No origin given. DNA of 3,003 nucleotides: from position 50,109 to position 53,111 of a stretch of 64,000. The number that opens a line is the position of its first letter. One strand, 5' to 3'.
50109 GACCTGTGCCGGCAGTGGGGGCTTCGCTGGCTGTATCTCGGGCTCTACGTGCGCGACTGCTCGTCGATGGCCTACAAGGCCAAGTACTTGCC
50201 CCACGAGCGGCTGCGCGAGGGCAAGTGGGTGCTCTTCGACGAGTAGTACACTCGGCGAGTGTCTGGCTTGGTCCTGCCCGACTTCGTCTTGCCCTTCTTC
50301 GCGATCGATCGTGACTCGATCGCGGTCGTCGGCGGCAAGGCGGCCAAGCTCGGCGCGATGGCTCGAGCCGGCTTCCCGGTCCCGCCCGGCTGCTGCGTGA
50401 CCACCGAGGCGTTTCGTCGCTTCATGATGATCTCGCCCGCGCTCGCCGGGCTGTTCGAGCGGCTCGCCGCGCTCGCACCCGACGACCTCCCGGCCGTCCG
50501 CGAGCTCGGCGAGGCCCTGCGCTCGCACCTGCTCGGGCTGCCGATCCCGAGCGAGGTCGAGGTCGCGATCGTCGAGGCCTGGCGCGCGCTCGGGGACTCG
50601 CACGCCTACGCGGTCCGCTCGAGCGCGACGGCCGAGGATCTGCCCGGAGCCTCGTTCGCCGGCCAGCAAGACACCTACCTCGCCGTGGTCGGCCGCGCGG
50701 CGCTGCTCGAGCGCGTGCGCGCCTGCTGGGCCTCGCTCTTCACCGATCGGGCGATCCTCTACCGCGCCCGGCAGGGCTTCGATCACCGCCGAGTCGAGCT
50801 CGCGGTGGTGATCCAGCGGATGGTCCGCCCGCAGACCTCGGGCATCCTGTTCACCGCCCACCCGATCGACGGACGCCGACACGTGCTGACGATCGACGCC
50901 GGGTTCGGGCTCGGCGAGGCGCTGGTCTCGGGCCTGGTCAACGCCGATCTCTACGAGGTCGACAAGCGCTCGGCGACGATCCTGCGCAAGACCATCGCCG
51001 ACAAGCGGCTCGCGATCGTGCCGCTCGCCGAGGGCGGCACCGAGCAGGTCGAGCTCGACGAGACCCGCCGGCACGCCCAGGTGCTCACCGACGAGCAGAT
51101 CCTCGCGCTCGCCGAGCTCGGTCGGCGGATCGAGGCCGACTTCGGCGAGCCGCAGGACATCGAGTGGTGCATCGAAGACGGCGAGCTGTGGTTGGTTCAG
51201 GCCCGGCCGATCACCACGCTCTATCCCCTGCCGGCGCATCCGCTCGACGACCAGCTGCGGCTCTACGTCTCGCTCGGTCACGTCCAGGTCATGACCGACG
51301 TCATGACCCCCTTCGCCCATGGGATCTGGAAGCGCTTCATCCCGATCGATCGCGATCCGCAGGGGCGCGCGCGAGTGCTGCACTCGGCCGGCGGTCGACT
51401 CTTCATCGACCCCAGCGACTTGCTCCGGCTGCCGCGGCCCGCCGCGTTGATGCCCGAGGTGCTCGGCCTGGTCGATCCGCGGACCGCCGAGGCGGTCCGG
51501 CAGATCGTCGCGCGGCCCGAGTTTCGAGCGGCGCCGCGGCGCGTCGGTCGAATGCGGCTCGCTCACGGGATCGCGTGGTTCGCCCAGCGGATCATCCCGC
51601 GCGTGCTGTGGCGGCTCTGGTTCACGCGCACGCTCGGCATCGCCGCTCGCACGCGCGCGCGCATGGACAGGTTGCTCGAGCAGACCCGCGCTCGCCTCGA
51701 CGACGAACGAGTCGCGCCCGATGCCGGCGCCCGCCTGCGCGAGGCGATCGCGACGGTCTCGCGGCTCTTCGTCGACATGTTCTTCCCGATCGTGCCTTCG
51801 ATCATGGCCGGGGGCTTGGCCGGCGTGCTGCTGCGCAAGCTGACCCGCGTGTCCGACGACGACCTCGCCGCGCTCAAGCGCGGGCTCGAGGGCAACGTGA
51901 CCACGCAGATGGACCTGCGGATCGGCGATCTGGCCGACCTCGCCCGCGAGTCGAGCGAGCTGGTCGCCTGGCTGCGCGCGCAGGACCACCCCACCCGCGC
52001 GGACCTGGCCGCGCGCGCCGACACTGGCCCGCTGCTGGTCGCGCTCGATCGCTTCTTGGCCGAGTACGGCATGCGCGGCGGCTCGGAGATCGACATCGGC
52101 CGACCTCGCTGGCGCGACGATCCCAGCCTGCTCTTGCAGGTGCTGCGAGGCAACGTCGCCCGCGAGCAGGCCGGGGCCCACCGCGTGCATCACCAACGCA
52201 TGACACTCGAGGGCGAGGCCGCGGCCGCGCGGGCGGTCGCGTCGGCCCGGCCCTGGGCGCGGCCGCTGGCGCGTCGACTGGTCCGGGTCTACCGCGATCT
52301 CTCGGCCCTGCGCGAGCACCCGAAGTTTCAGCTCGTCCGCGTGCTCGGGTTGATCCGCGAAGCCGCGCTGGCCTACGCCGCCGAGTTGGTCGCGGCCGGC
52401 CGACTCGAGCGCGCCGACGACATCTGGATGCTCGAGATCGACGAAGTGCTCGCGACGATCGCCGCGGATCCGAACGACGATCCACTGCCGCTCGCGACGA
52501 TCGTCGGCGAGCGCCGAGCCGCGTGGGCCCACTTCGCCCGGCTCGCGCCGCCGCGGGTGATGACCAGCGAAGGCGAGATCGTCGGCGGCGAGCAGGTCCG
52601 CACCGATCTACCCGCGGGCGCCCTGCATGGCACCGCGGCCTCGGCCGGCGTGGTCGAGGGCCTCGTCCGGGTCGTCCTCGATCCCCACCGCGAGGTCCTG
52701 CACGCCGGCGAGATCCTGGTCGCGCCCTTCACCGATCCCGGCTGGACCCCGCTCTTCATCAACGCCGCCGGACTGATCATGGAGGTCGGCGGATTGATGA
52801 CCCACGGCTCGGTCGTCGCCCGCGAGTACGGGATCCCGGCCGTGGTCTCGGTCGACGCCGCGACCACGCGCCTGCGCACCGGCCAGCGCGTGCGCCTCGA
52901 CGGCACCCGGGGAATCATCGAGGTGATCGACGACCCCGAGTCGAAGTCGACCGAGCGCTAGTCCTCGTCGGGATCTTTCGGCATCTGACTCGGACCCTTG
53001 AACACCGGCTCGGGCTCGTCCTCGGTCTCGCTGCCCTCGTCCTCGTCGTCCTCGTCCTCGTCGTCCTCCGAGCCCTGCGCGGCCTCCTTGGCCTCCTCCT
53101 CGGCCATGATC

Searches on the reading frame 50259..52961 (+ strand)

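Call 3: search_protein_families(library=pfam, proteins=[window:50259-52961:+])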
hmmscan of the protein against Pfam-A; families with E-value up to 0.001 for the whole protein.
window:50259-52961:+ (900 aa): 2 families
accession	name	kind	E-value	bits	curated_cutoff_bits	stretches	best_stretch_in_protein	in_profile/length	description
PF01326.24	PPDK_N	-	2e-96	323.6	27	1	23-321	3-312/328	Pyruvate phosphate dikinase, AMP/ATP-binding domain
PF00391.29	PEP-utilizers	-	6.2e-23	80.6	23.1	1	816-885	3-72/72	PEP-utilising enzyme, mobile domain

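Call 4: search_protein_families(library=ncbifam, proteins=[window:50259-52961:+])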
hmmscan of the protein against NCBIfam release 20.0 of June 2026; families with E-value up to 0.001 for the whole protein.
window:50259-52961:+ (900 aa): 25 families
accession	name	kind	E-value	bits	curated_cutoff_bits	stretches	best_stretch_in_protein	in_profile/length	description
NF004878.0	PRK06241.1-3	subfamily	1.4e-286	953.2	945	1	9-891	4-890/891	phosphoenolpyruvate synthase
NF004877.0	PRK06241.1-2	subfamily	1.2e-240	801.3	866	1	8-890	3-868/869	phosphoenolpyruvate synthase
NF041857.1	RIF_Ptrans_rph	equivalog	5.5e-235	782.6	999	1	9-889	2-863/864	rifamycin-inactivating phosphotransferase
NF004879.0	PRK06241.1-4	equivalog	4.1e-208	693.5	976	2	8-422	3-406/868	phosphoenolpyruvate synthase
NF000283.1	RPH_KJ151292.1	equivalog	2.1e-181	605.2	1700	1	13-890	9-864/865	rifamycin-inactivating phosphotransferase Rph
NF004880.0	PRK06241.2-1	equivalog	1.8e-159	532.3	972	1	19-889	13-836/837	phosphoenolpyruvate synthase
NF004881.0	PRK06241.2-2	equivalog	3.9e-138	462.2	883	2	22-321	17-313/898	phosphoenolpyruvate synthase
NF052632.1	undecylprod_RedH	equivalog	1.1e-130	437.2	1350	2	20-322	13-297/880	undecylprodigiosin ligase RedH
NF005057.0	PRK06464.1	equivalog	2.1e-120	403.1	598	2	9-321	6-338/798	phosphoenolpyruvate synthase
NF052631.1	prodigiosin_PigC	equivalog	3.3e-115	385.9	1300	2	21-321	13-300/883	prodigiosin ligase PigC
TIGR01418.1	PEP_synth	equivalog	3.8e-115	386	739.75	2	10-320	2-331/784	pyruvate, water dikinase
NF004883.0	PRK06241.2-4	equivalog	6.2e-99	332.4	1063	2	23-325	31-334/928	phosphoenolpyruvate synthase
NF004882.0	PRK06241.2-3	equivalog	9.7e-58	196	850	2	589-893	532-822/827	phosphoenolpyruvate synthase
NF006153.0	PRK08296.1-5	subfamily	2.5e-32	112.1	578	1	787-891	502-607/608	hypothetical protein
NF004520.0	PRK05865.1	equivalog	1.7e-28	99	1509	1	597-891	574-838/854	sugar epimerase family protein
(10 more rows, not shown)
